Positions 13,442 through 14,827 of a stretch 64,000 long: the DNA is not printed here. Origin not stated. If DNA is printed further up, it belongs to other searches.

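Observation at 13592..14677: GC-rich GH26-like glycoside hydrolase embedded inside the pilus operon, probably acquired horizontally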

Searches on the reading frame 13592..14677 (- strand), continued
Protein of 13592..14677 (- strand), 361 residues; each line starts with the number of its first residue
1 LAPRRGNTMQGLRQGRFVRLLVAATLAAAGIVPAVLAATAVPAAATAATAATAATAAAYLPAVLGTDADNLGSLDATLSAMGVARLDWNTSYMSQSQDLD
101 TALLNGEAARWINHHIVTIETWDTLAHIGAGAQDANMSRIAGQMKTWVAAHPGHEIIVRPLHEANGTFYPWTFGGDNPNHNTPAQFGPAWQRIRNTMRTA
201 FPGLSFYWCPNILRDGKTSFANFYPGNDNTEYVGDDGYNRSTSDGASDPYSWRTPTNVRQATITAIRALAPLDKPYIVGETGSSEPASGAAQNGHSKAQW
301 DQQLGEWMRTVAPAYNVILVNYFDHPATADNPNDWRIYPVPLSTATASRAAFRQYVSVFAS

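Call 39: search_solved_structures(query=A1, max_evalue=0.01, show_alignments=2)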
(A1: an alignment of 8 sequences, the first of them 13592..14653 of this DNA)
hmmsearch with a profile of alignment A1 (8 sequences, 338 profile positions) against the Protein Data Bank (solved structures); distinct sequences matched with E-value up to 0.01: 45.
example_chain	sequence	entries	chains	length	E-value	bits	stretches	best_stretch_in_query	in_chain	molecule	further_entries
2bv9_A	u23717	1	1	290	2.8e-35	125.3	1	100-334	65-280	ENDOGLUCANASE H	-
2bvd_A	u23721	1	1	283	3e-35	125.2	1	100-334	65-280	ENDOGLUCANASE H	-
2v3g_A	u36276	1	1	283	3.4e-35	125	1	100-334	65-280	ENDOGLUCANASE H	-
2vi0_A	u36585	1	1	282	1.1e-34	123.3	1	100-333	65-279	Endoglucanase H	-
2cip_A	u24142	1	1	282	5.8e-34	121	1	100-334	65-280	ENDOGLUCANASE H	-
2cit_A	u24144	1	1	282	1e-33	120.2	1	100-334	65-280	ENDOGLUCANASE H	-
6zpl_C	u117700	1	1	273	1.1e-33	120.1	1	100-333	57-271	Endoglucanase H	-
8xvj_R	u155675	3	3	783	7.2e-33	117.4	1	100-334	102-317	Endoglucanase H,Endothelin-1 receptor,Soluble cytochrome b562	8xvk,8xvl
8xvi_R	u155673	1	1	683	9.1e-33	117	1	100-334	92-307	Endoglucanase H,Endothelin-1 receptor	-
7xp4_R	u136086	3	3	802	1.1e-32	116.7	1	100-334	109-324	Endoglucanase H,Taste receptor type 2 member 46,Endoglucanase H,Taste receptor type 2 memb | Endoglucanase H,Taste receptor type 2 member 46,Bitter taste recept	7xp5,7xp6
2whk_A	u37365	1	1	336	2.7e-14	56.3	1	116-226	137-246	MANNAN ENDO-1,4-BETA-MANNOSIDASE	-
3cbw_A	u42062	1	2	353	2.8e-14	56.2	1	113-226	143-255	YdhT protein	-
2qha_A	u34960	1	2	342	3e-14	56.2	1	115-226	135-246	Beta-1,4-mannanase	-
6q75_A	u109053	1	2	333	2.5e-10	43.3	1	121-306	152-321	GH26A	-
3wdq_A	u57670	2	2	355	6.7e-10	41.9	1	120-229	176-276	Beta-mannanase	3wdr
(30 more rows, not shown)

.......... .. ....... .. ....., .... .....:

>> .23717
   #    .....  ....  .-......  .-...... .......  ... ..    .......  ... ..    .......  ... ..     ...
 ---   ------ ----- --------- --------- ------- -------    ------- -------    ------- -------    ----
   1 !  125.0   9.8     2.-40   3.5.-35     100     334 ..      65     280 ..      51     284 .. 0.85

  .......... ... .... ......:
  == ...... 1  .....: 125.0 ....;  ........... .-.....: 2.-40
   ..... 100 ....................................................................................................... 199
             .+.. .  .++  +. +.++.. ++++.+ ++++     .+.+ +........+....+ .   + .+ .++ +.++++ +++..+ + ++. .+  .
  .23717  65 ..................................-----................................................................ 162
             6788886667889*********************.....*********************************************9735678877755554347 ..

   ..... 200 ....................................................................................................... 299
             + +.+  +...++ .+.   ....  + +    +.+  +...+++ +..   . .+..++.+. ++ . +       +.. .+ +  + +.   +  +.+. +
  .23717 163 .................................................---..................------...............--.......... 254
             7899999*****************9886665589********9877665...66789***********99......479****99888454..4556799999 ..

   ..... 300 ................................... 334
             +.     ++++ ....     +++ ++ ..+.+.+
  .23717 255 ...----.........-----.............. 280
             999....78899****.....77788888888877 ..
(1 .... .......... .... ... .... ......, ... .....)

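Call 40: search_protein_families(library=ncbifam, proteins=[window:13592-14653:-, P0001, P0002, P0005], max_evalue=0.1)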
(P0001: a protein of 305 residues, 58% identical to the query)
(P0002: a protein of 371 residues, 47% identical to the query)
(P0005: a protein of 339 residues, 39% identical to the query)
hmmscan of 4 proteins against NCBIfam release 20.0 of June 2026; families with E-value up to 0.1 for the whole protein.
window:13592-14653:- (353 aa): 0 families

P0001 (305 aa): 1 family
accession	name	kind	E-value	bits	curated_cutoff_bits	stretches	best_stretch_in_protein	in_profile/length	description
NF004867.0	PRK06224.1-4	equivalog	0.029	13.4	409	1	46-129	63-144/261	citryl-CoA lyase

P0002 (371 aa): 0 families

P0005 (339 aa): 0 families

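Call 41: search_protein_families(library=pfam, alignment_id=A1, max_evalue=0.01)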
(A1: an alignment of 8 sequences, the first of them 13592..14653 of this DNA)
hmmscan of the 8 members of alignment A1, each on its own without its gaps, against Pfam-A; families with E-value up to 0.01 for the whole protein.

A. member 1, window:13592-14653:- (353 aa): 1 family
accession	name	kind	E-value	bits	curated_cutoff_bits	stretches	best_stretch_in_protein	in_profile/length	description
PF02156.21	Glyco_hydro_26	-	1.6e-07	31.4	20.2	1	127-238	134-238/311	Glycosyl hydrolase family 26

B. families by the number of members that match (of 8 scanned): 3 families
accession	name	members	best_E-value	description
PF02156.21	Glyco_hydro_26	7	8.2e-15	Glycosyl hydrolase family 26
PF10518.14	TAT_signal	1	0.00069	TAT (twin-arginine translocation) pathway signal sequence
PF05887.16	Trypan_PARP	1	0.0065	Procyclic acidic repetitive protein (PARP)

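Call 46: find_homologous_proteins(query=L004:2160-2852:-, max_evalue=1e-10)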
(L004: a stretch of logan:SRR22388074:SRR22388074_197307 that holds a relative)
Query L004:2160-2852:- (230 aa): 8000 proteins with E <= 1e-10 among 8000 candidates; the best 120 are listed.
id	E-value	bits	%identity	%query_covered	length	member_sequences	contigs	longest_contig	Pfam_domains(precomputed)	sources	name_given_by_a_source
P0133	8.0e-144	495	100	100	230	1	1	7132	PF01628.28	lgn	-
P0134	5.6e-122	423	85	100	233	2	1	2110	PF01628.28,PF03444.22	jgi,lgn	-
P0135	3.5e-121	421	83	100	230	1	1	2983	PF01628.28,PF03444.22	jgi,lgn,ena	-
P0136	1.4e-120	419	85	100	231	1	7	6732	PF01628.28,PF03444.22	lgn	-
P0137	2.4e-120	418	85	100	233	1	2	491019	PF01628.28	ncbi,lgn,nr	ncbi:MAG TPA: transcriptional regulator [Candidatus Saccharimonadales bacterium]|nr:transcriptional 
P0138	7.2e-120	417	83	100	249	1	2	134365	PF01628.28,PF03444.22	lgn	-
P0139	4.2e-118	411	82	100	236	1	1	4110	PF01628.28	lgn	-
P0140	2.0e-116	405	82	99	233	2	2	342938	PF01628.28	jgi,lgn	jgi:heat-inducible transcriptional repressor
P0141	5.4e-116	404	82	100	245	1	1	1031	PF01628.28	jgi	jgi:heat-inducible transcriptional repressor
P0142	3.2e-115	401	81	100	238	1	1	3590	PF01628.28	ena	-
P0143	1.4e-114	399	79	100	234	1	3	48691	PF01628.28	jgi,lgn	jgi:heat-inducible transcriptional repressor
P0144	1.7e-114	399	79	100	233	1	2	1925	PF01628.28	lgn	-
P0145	6.1e-114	397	81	95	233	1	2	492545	PF01628.28,PF03444.22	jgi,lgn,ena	-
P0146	5.9e-113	394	81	100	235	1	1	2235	PF01628.28,PF03444.22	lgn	-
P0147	1.1e-108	380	75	100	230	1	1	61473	PF01628.28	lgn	-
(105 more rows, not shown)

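Call 47: find_encoding_contigs(protein=P0137, flank=6000, max_places=2)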
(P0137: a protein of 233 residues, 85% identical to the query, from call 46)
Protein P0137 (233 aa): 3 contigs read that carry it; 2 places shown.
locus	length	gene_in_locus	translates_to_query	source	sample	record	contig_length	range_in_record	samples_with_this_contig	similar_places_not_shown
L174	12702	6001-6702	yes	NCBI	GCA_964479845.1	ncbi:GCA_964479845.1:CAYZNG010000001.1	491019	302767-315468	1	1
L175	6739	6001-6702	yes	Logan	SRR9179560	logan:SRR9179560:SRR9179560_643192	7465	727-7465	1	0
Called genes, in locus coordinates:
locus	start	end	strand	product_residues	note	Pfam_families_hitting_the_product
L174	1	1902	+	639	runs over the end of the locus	PF07212:Hyaluronidase_1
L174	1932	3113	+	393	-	PF00535:Glycos_transf_2, PF13641:Glyco_tranf_2_3, PF03142:Chitin_synth_2, PF13632:Glyco_trans_2_3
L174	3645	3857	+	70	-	PF02416:TatA_B_E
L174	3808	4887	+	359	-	PF00902:TatC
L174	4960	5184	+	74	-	-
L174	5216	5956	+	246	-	PF00625:Guanylate_kin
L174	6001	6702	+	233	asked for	PF01628:HrcA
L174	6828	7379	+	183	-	PF01025:GrpE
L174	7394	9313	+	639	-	PF00012:HSP70, PF06723:MreB_Mbl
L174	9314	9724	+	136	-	-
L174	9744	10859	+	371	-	PF00226:DnaJ, PF01556:DnaJ_C, PF00684:DnaJ_CXXCXGXG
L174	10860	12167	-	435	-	PF26299:MurL_N, PF26298:MurL_epimerase_C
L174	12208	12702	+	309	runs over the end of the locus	PF03133:TTL (faint), PF08443:RimK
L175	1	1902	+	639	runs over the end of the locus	PF07212:Hyaluronidase_1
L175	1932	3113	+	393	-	PF00535:Glycos_transf_2, PF13641:Glyco_tranf_2_3, PF03142:Chitin_synth_2, PF13632:Glyco_trans_2_3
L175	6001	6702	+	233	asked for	PF01628:HrcA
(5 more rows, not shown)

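Call 48: find_encoding_contigs(protein=P0138, flank=6000, max_places=2)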
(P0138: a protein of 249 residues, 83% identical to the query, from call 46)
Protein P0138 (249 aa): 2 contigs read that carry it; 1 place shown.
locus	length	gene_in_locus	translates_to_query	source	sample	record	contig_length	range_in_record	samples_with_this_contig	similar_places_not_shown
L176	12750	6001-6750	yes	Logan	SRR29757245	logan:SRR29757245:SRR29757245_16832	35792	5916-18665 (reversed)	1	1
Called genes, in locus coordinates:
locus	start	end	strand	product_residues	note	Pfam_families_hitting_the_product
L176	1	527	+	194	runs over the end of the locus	-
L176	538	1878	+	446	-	-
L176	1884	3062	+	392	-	PF00150:Cellulase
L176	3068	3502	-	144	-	-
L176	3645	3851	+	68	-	PF02416:TatA_B_E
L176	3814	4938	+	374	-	PF00902:TatC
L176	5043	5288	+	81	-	-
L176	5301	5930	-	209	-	PF00406:ADK, PF13207:AAA_17 (weak)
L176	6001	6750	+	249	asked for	PF03444:WHD_HrcA (weak), PF01628:HrcA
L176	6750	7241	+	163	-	-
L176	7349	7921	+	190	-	PF01025:GrpE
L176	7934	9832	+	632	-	PF00012:HSP70, PF06723:MreB_Mbl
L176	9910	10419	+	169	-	-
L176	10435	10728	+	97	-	-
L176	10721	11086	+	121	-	-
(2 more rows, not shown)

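Call 53: search_dna_similar(query=window:13592-14653:-, collection=plasmids, mode=protein, max_rows=10)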
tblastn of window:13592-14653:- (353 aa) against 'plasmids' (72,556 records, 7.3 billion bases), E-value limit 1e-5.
Records with a match: 7; places in all: 9; records where one place covers at least 80% of the query: 0.
Best place of each record, by identity: <60% 7.
By first word of the organism name: Pseudarthrobacter 2; Deinococcus 1; Arthrobacter 1; Halococcus 1; Paenarthrobacter 1; Salinirubellus 1.
By predicted mobility (MOB-suite, as given by PLSDB): non-mobilizable 6; mobilizable 1.
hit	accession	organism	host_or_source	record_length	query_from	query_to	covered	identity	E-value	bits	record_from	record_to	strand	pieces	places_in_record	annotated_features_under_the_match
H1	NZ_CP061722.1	Pseudarthrobacter sp. BIM B-2242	cell culture,paddy soil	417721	84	316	66%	29.1%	6e-15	84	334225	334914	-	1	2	glycosyl hydrolase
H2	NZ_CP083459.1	Deinococcus taeanensis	whole organism,coastal dune soil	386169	119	348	65%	29.3%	1e-6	58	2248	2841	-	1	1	glycosyl hydrolase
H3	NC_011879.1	Pseudarthrobacter chlorophenolicus A6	-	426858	116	344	65%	29.1%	6e-13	77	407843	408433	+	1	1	glycosyl hydrolase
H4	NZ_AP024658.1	Arthrobacter sp. NicSoilB11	-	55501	116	329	61%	31.2%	5e-17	90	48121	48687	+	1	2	glycosyl hydrolase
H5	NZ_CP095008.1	Halococcus dombrowskii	Direct from delivered sample,Rock salt ...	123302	119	329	60%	28.2%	6e-13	77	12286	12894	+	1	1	glycosyl hydrolase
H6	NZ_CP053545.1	Paenarthrobacter sp. YJN-5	cell culture,soil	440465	108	302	55%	29.5%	2e-11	73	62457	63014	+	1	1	glycosyl hydrolase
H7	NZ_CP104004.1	Salinirubellus salinus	cell cuture,Zhoushan marine solar ...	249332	120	322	58%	27.8%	4e-13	78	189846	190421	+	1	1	glycoside hydrolase family 26 protein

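Call 67: search_protein_representatives(protein=window:13592-14653:-)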
Query: 353 residues. Proteins with E-value up to 0.001 (for the whole library): 1744; up to 1e-10: 275; up to 1e-30: 11. The best 150 are listed.
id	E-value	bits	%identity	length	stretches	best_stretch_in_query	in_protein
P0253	3.2e-80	286.4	54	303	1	56-334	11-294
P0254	9.5e-79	281.5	48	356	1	46-333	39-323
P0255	4.1e-66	240.0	44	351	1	14-347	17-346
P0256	2.4e-64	234.1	42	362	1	30-345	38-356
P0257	5.0e-62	226.5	46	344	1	32-330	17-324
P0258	1.0e-58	215.6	42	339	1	36-348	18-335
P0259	3.5e-55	204.0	43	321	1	33-349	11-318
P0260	3.4e-49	184.3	40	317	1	43-349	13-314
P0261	1.0e-47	179.5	40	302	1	56-349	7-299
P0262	4.2e-44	167.6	46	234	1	117-344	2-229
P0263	2.4e-37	145.3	38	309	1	77-338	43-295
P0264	3.8e-27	111.8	52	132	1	214-348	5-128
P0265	5.2e-26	108.1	34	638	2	23-292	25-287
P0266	6.3e-24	101.2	33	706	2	19-329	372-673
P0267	6.9e-22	94.5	31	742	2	25-347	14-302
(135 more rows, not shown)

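Call 68: find_encoding_contigs(protein=P0003, flank=5000, max_places=2)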
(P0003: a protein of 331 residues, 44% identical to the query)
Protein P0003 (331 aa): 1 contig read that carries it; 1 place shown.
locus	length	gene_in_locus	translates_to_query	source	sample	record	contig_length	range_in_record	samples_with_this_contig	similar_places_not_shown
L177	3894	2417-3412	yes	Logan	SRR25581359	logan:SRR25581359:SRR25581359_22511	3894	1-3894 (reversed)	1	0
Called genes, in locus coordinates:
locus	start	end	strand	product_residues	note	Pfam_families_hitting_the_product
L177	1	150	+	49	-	?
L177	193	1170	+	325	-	-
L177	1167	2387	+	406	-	PF13480:Acetyltransf_6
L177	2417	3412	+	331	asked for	-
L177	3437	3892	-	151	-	?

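Call 69: find_encoding_contigs(protein=P0006, flank=5000, max_places=2)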
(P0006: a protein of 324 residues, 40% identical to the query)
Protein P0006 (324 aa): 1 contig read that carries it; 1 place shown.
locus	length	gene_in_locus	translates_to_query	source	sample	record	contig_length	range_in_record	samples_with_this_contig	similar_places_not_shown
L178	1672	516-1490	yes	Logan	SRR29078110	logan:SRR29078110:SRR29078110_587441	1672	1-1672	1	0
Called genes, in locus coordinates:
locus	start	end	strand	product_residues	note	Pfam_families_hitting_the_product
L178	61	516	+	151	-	-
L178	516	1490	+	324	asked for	-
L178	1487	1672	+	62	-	?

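Call 71: search_protein_families(library=pfam, proteins=[L177:193-1170:+, L177:1167-2387:+, L177:3437-3892:-, L178:61-516:+, L004:2976-3350:+], max_evalue=0.01)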
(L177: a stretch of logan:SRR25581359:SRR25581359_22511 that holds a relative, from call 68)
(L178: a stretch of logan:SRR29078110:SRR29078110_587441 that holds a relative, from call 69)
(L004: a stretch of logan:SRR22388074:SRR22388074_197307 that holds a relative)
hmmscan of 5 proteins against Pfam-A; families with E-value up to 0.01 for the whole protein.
L177:193-1170:+ (325 aa): 1 family
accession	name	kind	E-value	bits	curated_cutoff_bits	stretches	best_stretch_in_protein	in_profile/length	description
PF04101.22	Glyco_tran_28_C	-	4.2e-05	24.1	22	1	219-289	54-122/166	Glycosyltransferase family 28 C-terminal domain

L177:1167-2387:+ (406 aa): 2 families
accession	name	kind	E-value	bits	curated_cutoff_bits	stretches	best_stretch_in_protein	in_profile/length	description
PF13480.13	Acetyltransf_6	-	6.4e-14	52.8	22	1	171-298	6-136/143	Acetyltransferase (GNAT) domain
PF02388.22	FemAB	-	3.6e-05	23.2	24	0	267-302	329-364/406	FemAB family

L177:3437-3892:- (151 aa): 0 families

L178:61-516:+ (151 aa): 0 families

L004:2976-3350:+ (124 aa): 1 family
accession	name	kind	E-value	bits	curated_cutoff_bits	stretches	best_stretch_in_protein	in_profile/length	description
PF10112.14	Halogen_Hydrol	-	0.0061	17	29.8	1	32-117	2-91/191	5-bromo-4-chloroindolyl phosphate hydrolysis protein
